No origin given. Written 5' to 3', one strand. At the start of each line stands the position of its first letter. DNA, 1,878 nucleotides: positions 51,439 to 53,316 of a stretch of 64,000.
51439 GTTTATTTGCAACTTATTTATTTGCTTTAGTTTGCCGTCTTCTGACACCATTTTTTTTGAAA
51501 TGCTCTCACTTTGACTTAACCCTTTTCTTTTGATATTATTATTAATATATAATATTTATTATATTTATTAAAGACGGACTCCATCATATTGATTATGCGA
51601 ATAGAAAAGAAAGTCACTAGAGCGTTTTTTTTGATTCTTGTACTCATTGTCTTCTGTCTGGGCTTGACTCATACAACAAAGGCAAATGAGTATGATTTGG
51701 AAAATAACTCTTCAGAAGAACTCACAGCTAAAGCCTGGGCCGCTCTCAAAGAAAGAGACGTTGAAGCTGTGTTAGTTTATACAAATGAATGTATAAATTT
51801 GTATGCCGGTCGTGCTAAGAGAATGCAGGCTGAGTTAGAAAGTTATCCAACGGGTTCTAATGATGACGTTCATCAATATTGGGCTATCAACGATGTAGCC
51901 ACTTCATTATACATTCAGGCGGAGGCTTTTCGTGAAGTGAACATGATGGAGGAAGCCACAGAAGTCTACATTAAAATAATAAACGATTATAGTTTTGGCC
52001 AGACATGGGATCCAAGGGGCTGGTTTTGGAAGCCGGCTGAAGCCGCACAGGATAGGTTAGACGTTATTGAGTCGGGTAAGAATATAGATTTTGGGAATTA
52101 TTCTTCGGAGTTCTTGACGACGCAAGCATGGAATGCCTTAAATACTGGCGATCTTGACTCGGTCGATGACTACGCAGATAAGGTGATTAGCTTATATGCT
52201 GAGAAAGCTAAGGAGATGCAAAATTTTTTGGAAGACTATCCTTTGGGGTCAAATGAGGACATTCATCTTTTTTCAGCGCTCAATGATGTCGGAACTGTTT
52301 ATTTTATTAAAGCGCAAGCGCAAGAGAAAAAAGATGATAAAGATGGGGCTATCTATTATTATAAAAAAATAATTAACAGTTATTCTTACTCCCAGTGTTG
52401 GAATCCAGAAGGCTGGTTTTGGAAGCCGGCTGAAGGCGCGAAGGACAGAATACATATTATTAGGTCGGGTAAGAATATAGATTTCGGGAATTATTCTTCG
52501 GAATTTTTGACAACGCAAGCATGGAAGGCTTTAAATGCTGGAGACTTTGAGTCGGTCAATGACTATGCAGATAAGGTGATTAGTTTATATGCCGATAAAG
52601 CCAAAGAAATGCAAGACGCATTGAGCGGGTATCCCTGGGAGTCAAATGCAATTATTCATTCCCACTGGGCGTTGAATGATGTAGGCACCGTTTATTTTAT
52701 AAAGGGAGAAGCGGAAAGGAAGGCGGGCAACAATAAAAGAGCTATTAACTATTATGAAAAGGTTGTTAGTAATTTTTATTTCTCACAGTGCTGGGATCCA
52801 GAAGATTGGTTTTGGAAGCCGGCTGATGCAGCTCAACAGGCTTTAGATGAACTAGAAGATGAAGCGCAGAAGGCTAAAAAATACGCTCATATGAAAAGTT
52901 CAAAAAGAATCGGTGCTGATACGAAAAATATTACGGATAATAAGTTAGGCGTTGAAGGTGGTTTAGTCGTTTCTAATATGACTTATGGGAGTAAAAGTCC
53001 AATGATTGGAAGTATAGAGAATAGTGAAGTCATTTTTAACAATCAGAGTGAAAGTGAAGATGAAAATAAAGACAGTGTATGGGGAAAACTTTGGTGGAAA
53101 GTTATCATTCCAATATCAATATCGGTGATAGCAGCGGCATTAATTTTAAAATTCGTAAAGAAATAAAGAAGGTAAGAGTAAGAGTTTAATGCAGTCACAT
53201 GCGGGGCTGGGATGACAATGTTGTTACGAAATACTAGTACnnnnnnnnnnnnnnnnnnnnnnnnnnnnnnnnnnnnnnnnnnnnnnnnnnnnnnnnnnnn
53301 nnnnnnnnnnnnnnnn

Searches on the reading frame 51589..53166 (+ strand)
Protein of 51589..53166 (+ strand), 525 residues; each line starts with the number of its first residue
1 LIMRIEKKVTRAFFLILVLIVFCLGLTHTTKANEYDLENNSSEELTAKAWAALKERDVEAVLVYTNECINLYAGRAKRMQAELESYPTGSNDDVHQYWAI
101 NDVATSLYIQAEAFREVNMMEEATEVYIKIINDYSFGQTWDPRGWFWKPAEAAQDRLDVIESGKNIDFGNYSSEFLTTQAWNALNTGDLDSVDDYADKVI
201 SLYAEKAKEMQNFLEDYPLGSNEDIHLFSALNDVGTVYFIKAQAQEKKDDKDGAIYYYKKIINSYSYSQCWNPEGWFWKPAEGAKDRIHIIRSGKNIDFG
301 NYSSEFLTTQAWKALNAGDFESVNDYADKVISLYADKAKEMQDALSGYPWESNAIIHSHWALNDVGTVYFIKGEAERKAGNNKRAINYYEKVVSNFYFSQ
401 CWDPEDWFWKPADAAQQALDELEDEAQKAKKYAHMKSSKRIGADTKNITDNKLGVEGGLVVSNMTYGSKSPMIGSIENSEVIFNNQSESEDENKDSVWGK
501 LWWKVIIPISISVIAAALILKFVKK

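Call 3: search_protein_families(library=pfam, proteins=[window:51589-53166:+], max_evalue=1)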
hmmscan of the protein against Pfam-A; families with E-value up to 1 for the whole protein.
window:51589-53166:+ (525 aa): 14 families
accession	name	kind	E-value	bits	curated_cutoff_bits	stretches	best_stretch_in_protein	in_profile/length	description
PF13174.12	TPR_6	-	8.1e-08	32.9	26.3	2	237-265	2-30/33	Tetratricopeptide repeat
PF19887.4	DUF6360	-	7.5e-07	29.7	23.8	1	185-217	54-85/91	Family of unknown function (DUF6360)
PF07719.23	TPR_2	-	1.5e-06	28.3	27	1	368-393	3-28/34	Tetratricopeptide repeat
PF13181.12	TPR_8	-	1.2e-05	25.5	25.7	1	368-394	3-29/34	Tetratricopeptide repeat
PF00515.34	TPR_1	-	0.0038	17.4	27.8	1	368-393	3-28/34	Tetratricopeptide repeat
PF13432.12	TPR_16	-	0.013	16.3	32.7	0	373-399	4-28/65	Tetratricopeptide repeat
PF13176.12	TPR_7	-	0.036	14.6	27.9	0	377-392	10-25/36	Tetratricopeptide repeat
PF22819.2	TcaA_5th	-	0.056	14.2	23.6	0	310-343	15-48/115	TcaA protein NTF2-like domain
PF13424.12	TPR_12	-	0.067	13.8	30.1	0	366-393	45-72/77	Tetratricopeptide repeat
PF03705.20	CheR_N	-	0.069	13.3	27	0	296-330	15-49/53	CheR methyltransferase, all-alpha domain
PF09626.15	DHC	-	0.19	13.2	22.2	0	171-224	12-61/116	Dihaem cytochrome c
PF24575.1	TPR_Slam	-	0.32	11.9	35.2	0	368-395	49-76/104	Surface lipoprotein assembly modifier, N-terminal TPR repeats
PF20423.3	AceK_regulatory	-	0.67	9.5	25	0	35-98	8-70/302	Isocitrate dehydrogenase kinase/phosphatase (AceK), regulatory domain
PF17514.7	DUF5442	-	0.85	10.3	27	0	282-311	12-41/107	Family of unknown function (DUF5442)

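Call 4: search_protein_families(library=ncbifam, proteins=[window:51589-53166:+], max_evalue=1)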
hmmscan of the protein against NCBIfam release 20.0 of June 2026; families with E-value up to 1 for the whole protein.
window:51589-53166:+ (525 aa): 6 families
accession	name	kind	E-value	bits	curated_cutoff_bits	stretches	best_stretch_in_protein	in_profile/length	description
TIGR03302.1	OM_YfiO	subfamily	0.00018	21.1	81.4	0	368-401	35-68/239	outer membrane protein assembly factor BamD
TIGR02795.1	tol_pal_ybgF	equivalog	0.035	14.7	90.1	0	93-135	65-107/119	tol-pal system protein YbgF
NF041717.1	HaaA_phane_TPR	equivalog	0.087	10.9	1125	1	331-394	685-747/882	cyclophane-containing RiPP biosynthesis TPR protein HaaT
TIGR00580.2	mfd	equivalog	0.11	10.9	800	0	40-82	373-415/907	transcription-repair coupling factor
NF002725.1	PRK02603.1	equivalog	0.15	12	143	1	198-267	76-145/173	photosystem I assembly protein Ycf3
NF046013.1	surf_attach_Sap1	equivalog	0.17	12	125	0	176-245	36-100/114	surface attachment protein Sap1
